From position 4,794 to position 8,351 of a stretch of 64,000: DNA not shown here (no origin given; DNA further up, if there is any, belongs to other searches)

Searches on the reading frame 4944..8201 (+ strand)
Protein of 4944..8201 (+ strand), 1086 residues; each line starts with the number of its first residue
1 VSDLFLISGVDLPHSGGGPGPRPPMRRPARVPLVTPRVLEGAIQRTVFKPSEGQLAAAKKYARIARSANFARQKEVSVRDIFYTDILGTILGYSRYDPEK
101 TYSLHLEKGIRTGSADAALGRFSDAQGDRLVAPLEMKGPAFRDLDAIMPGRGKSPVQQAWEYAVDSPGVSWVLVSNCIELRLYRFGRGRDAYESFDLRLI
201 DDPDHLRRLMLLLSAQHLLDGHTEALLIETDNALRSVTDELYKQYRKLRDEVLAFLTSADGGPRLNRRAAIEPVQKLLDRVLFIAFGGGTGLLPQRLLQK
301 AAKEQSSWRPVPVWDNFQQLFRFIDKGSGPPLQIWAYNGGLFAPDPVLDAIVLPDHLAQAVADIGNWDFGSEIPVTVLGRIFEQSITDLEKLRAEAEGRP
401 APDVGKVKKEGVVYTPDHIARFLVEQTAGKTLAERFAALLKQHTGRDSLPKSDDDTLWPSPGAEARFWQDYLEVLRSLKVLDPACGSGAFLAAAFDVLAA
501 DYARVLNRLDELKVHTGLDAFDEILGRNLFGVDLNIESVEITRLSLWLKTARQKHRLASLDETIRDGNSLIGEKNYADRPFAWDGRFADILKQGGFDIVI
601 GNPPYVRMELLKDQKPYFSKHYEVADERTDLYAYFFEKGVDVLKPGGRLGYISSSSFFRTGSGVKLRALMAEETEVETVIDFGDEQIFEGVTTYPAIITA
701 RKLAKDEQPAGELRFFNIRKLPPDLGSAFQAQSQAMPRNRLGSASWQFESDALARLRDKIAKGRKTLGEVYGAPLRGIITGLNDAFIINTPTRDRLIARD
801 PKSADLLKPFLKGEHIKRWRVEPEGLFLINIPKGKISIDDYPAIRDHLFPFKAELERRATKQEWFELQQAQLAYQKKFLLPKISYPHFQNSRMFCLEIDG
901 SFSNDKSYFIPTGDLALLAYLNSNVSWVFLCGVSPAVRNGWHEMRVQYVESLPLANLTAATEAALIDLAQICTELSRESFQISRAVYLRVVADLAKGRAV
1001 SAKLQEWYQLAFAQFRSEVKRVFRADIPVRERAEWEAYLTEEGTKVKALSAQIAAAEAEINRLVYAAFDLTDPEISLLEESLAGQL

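Call 87: search_protein_families(library=pfam, proteins=[window:4944-8201:+], max_evalue=0.01)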
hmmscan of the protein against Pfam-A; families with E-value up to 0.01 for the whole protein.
window:4944-8201:+ (1086 aa): 4 families
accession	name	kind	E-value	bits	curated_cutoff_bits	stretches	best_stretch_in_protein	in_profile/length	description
PF07669.17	Eco57I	-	1e-43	149.8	25.3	1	528-688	2-171/171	Eco57I restriction-modification methylase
PF02384.22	N6_Mtase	-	2.1e-17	63.9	20.4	1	474-719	44-247/311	N-6 DNA Methylase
PF20473.4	MmeI_Mtase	-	4.3e-13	49.5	27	1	469-662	12-206/259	MmeI, DNA-methyltransferase domain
PF12950.13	TaqI_C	-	5e-06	27.2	26.5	1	808-954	1-118/118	TaqI-like C-terminal specificity domain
